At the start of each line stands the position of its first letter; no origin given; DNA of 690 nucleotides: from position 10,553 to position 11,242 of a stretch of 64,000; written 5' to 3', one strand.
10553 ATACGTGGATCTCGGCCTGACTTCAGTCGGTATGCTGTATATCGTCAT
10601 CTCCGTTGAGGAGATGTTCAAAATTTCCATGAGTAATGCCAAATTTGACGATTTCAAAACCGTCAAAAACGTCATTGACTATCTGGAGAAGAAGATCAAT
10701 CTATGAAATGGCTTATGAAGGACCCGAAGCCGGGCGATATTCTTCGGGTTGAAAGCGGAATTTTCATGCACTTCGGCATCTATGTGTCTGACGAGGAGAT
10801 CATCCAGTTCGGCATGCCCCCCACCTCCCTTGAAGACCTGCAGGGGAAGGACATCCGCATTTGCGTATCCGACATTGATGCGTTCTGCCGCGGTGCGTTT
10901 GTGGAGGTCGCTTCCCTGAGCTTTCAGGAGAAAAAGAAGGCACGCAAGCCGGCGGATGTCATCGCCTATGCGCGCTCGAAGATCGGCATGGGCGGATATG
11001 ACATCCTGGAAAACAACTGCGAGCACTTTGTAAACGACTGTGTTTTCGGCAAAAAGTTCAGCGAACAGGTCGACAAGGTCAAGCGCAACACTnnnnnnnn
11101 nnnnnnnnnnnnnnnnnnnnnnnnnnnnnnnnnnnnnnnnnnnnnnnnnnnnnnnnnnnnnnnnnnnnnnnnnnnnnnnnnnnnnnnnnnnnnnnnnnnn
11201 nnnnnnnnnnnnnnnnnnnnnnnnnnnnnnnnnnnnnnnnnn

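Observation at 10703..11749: LRAT/PLAAT-type thiol acyltransferase fused to an Sfp-type phosphopantetheinyl transferase, translationally coupled to an ACP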

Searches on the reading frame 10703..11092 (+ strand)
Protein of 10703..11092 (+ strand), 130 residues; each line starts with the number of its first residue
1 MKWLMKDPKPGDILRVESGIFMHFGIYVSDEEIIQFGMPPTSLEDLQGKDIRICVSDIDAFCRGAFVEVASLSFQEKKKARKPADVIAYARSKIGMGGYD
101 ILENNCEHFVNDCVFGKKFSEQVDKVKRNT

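Call 21: find_homologous_proteins(query=window:10703-11092:+, max_evalue=0.001)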
Query window:10703-11092:+ (130 aa): 20 proteins with E <= 0.001 among 23 candidates.
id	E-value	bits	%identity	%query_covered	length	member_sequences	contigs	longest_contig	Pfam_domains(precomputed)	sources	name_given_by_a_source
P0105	1.3e-40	157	55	98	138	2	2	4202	PF04970.20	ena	-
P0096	9.2e-39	151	54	98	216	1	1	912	PF04970.20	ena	-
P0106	6.4e-37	145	52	98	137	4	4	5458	PF04970.20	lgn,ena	-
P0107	9.6e-37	144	55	90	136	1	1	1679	PF04970.20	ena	-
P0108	1.2e-36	144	52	98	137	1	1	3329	PF04970.20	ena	-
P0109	9.0e-36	141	52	98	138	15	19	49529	PF04970.20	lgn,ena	-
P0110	1.3e-35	140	53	98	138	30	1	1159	PF04970.20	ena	-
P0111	1.2e-33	134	49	98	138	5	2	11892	PF04970.20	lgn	-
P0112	8.7e-33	131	55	90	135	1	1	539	PF04970.20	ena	-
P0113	2.5e-32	130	52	95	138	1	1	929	PF04970.20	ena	-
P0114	1.8e-29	121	48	92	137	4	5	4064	PF04970.20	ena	-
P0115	5.7e-29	119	47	98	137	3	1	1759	PF04970.20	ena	-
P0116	3.0e-28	117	46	98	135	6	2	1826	PF04970.20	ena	-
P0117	3.0e-27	113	47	85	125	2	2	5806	PF04970.20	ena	-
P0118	4.1e-27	113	49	88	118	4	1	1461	PF04970.20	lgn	-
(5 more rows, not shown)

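Call 40: find_homologous_proteins(query=A3, max_evalue=0.001)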
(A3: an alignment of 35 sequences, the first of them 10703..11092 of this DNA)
Query A3 (35 sequences) (130 aa, profile of the alignment): 554 proteins with E <= 0.001 among 1459 candidates; the best 120 are listed.
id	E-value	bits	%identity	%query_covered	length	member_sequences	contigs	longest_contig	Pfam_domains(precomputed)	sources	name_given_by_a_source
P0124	2.4e-56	207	51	98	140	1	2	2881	PF04970.20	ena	-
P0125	6.0e-56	206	48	98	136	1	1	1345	PF04970.20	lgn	-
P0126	8.4e-56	206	52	98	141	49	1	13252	PF04970.20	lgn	-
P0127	8.6e-56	206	46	98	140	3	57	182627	PF04970.20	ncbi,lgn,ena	-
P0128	1.1e-55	205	52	98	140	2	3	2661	PF04970.20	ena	-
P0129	1.3e-55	205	51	98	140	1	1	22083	PF04970.20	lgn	-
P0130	1.3e-55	205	47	98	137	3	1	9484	PF04970.20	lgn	-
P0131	1.3e-55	205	47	98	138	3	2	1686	PF04970.20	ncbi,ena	-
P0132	1.3e-55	205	52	98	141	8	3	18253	PF04970.20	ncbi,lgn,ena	-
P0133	2.4e-55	204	52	98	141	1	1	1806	PF04970.20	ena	-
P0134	2.5e-55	204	48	98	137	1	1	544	PF04970.20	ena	-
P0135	2.6e-55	204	51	98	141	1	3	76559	PF04970.20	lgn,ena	-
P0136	2.7e-55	204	50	98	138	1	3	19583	PF04970.20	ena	-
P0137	2.7e-55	204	52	98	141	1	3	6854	PF04970.20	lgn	-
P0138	3.0e-55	204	51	98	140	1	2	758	PF04970.20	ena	-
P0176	7.9e-54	199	45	98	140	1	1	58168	PF04970.20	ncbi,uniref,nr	ncbi:lecithin retinol acyltransferase family protein [Ruminococcus difficilis]|uniref:Lecithin retin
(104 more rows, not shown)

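Call 60: search_protein_representatives(alignment_id=A4)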
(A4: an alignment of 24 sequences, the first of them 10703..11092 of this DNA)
Query: 24 sequences, 139 profile positions. Proteins with E-value up to 0.001 (for the whole library): 6584; up to 1e-10: 2086; up to 1e-30: 174. The best 150 are listed.
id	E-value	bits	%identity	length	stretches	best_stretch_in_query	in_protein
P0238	1.8e-84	296.8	-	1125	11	7-124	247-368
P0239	2.3e-57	209.0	-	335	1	1-133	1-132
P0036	9.8e-57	207.0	-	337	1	1-132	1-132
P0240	3.1e-56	205.4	-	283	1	1-131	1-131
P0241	6.2e-56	204.4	-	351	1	1-132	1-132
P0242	5.9e-55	201.2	-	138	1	1-136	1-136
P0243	4.9e-54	198.2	-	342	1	1-132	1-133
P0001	7.2e-54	197.7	-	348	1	1-130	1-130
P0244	2.6e-53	195.9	-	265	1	1-132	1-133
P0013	5.9e-53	194.7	-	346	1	1-133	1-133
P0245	6.7e-53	194.6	-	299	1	1-132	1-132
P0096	1.3e-52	193.7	-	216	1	1-133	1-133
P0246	2.2e-52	192.9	-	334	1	1-132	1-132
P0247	2.8e-52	192.5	-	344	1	1-132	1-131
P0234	3.2e-52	192.4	-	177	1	1-132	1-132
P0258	2.1e-50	186.4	-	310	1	1-132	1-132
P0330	4.6e-42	159.5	-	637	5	8-126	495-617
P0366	9.7e-36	139.0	-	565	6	6-123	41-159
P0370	6.5e-35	136.3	-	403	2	6-135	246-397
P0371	6.8e-35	136.2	-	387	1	2-127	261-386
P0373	1.6e-34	135.0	-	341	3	74-126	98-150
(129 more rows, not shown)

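Call 61: search_protein_families(library=pfam, proteins=[P0370, P0371, P0238, P0330, P0366, P0240, P0244, P0245, P0258, P0373], max_evalue=0.01)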
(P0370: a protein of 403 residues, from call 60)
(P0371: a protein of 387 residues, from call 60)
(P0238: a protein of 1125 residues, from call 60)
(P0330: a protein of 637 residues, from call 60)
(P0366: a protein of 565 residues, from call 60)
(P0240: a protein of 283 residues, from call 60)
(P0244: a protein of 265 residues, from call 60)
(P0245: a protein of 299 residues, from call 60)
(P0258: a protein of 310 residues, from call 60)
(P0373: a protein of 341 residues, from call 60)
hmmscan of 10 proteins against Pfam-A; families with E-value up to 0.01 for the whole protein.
P0370 (403 aa): 3 families
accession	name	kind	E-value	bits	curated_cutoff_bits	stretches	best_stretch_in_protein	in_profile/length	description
PF04970.19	LRAT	-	1.4e-48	164.5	24.3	2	247-380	2-119/120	Lecithin retinol acyltransferase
PF00877.26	NLPC_P60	-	3.3e-05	24.2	23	0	11-57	43-91/105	NlpC/P60 family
PF05903.20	Peptidase_C97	-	0.0018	18.6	29.2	0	359-375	101-117/151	PPPDE putative peptidase domain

P0371 (387 aa): 3 families
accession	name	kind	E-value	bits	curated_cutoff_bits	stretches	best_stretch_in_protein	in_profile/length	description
PF04970.19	LRAT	-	7.5e-25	88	24.3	1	267-376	3-118/120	Lecithin retinol acyltransferase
PF01553.26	Acyltransferase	-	1.4e-21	77.1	23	1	56-173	12-131/132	Acyltransferase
PF03279.18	Lip_A_acyltrans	-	0.0058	16.3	22.3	0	53-198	112-263/295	Bacterial lipid A biosynthesis acyltransferase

P0238 (1125 aa): 9 families
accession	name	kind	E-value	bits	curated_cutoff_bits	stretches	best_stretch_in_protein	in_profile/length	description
PF04970.19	LRAT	-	9.9e-276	897.6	24.3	11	489-602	4-119/120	Lecithin retinol acyltransferase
PF00877.26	NLPC_P60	-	7.4e-29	100.3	23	0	962-1010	42-90/105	NlpC/P60 family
PF08405.16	Calici_PP_N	-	1.1e-09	38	24.2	0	852-879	10-37/358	Viral polyprotein N-terminal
PF05903.20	Peptidase_C97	-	2e-05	24.9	29.2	0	581-595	101-115/151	PPPDE putative peptidase domain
PF23886.1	DUF7239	-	2.8e-05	24.8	24.6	0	15-44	46-75/112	Family of unknown function (DUF7239)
PF22539.1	DUF7004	-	0.00023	21.6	27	0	854-899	5-50/155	Family of unknown function (DUF7004)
PF17122.11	zf-C3H2C3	-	0.00031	21.2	27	0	213-232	1-20/35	Zinc-finger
PF14856.11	Hce2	-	0.0053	17.4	25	0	866-899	68-101/103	Pathogen effector; putative necrosis-inducing factor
PF19405.4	DUF5978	-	0.0081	16.5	25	0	3-15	31-43/73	Family of unknown function (DUF5978)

P0330 (637 aa): 6 families
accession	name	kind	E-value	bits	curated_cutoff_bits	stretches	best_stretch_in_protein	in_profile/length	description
PF04970.19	LRAT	-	3e-147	483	24.3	5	496-609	4-119/120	Lecithin retinol acyltransferase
PF00877.26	NLPC_P60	-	1.3e-12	48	23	0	482-524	37-81/105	NlpC/P60 family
PF08405.16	Calici_PP_N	-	7.7e-09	35.3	24.2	0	498-522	12-36/358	Viral polyprotein N-terminal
PF23214.1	SH3_CYT4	-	9.2e-08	32.1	27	0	128-149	4-27/73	Mitochondrial protein cyt-4 SH3 domain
PF05903.20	Peptidase_C97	-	0.0024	18.2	29.2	0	589-604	102-117/151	PPPDE putative peptidase domain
PF18420.7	CSN4_RPN5_eIF3a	-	0.005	17.4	26.4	0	196-208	15-27/42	CSN4/RPN5/eIF3a helix turn helix domain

P0366 (565 aa): 7 families
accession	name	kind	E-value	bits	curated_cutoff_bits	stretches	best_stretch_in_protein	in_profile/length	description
PF04970.19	LRAT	-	7.1e-136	446.3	24.3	6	42-154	2-119/120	Lecithin retinol acyltransferase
PF00877.26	NLPC_P60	-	2.3e-19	69.8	23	0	35-72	43-81/105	NlpC/P60 family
PF08405.16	Calici_PP_N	-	5.4e-06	25.9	24.2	0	402-441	8-47/358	Viral polyprotein N-terminal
PF23214.1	SH3_CYT4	-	8.7e-06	25.7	27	0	44-64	4-26/73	Mitochondrial protein cyt-4 SH3 domain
PF23888.1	DUF7240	-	0.00091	20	27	0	344-363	56-75/104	Family of unknown function (DUF7240)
PF03906.20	Phage_T7_tail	-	0.0055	16.8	25.2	0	139-178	37-76/157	Phage T7 tail fibre protein, N-terminal domain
PF05903.20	Peptidase_C97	-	0.0078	16.5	29.2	0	118-149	87-117/151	PPPDE putative peptidase domain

P0240 (283 aa): 1 family
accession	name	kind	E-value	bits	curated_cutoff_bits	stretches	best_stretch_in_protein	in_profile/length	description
PF04970.19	LRAT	-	1.3e-18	67.9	24.3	1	7-118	2-119/120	Lecithin retinol acyltransferase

P0244 (265 aa): 1 family
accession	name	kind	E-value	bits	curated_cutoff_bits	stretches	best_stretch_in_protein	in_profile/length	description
PF04970.19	LRAT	-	4.7e-17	62.8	24.3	1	8-119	3-119/120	Lecithin retinol acyltransferase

P0245 (299 aa): 2 families
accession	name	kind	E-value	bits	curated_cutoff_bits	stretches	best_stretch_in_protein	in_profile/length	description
PF13320.12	GH123_cat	-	1.5e-23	84.1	23.1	1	167-251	246-324/324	Glycoside hydrolase 123, catalytic domain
PF04970.19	LRAT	-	4e-20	72.7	24.3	1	8-118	3-119/120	Lecithin retinol acyltransferase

P0258 (310 aa): 1 family
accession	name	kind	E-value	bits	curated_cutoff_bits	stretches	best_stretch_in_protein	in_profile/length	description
PF04970.19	LRAT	-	2.7e-15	57.2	24.3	1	8-118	3-119/120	Lecithin retinol acyltransferase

P0373 (341 aa): 3 families
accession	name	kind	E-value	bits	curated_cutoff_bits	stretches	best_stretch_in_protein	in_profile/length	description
PF04970.19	LRAT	-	1.1e-57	193.9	24.3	3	198-288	15-117/120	Lecithin retinol acyltransferase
PF05903.20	Peptidase_C97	-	4.1e-06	27.2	29.2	0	48-66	95-113/151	PPPDE putative peptidase domain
PF05608.18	RTE1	-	0.0023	18.5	29.4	0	57-141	45-128/149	RTE1-like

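Call 63: find_encoding_contigs(protein=P0371, flank=8000, max_places=3)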
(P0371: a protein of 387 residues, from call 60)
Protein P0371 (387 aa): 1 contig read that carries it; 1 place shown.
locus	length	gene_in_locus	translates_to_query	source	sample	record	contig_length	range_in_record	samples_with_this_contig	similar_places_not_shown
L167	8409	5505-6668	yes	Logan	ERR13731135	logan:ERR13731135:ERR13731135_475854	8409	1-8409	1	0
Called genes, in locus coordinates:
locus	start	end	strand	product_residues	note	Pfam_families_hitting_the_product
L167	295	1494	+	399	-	PF00933:Glyco_hydro_3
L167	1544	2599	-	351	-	PF00535:Glycos_transf_2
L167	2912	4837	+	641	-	PF00501:AMP-binding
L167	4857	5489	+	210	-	PF01553:Acyltransferase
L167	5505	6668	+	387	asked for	PF01553:Acyltransferase, PF04970:LRAT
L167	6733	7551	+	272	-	PF23023:Anti-Pycsar_Apyc1 (weak), PF00753:Lactamase_B, PF12706:Lactamase_B_2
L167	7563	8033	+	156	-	PF01451:LMWPc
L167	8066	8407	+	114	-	?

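Call 70: find_encoding_contigs(protein=P0176, flank=9000, max_places=1)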
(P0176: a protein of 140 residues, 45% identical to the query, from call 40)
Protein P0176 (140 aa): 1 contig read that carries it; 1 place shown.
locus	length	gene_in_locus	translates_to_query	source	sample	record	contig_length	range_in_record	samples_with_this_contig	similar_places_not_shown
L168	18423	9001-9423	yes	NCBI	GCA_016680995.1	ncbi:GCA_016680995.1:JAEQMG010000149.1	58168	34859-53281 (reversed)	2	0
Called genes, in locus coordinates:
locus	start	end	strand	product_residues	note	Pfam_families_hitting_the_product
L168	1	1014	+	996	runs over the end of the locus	PF00501:AMP-binding, PF00550:PP-binding (faint), PF00668:Condensation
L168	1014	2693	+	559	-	PF00135:COesterase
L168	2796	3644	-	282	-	PF12811:BaxI_1, PF01027:Bax1-I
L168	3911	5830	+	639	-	PF00501:AMP-binding, PF00550:PP-binding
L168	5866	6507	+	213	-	PF01553:Acyltransferase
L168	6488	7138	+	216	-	PF01553:Acyltransferase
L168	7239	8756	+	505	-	PF00501:AMP-binding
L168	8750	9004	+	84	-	PF00550:PP-binding (weak)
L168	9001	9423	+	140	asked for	PF04970:LRAT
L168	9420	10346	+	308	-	PF12146:Hydrolase_4, PF00561:Abhydrolase_1, PF12697:Abhydrolase_6 (faint), PF00326:Peptidase_S9, PF08386:Abhydrolase_4 (weak), PF12146:Hydrolase_4 (weak)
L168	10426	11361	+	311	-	PF02645:DegV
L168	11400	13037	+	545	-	PF02734:Dak2, PF21645:FakA-like_M, PF13684:FakA-like_C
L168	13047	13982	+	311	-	PF00561:Abhydrolase_1 (weak), PF12146:Hydrolase_4 (faint)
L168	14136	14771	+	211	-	-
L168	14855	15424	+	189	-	PF13240:Zn_Ribbon_1 (weak), PF07666:MpPF26, PF13828:DUF4190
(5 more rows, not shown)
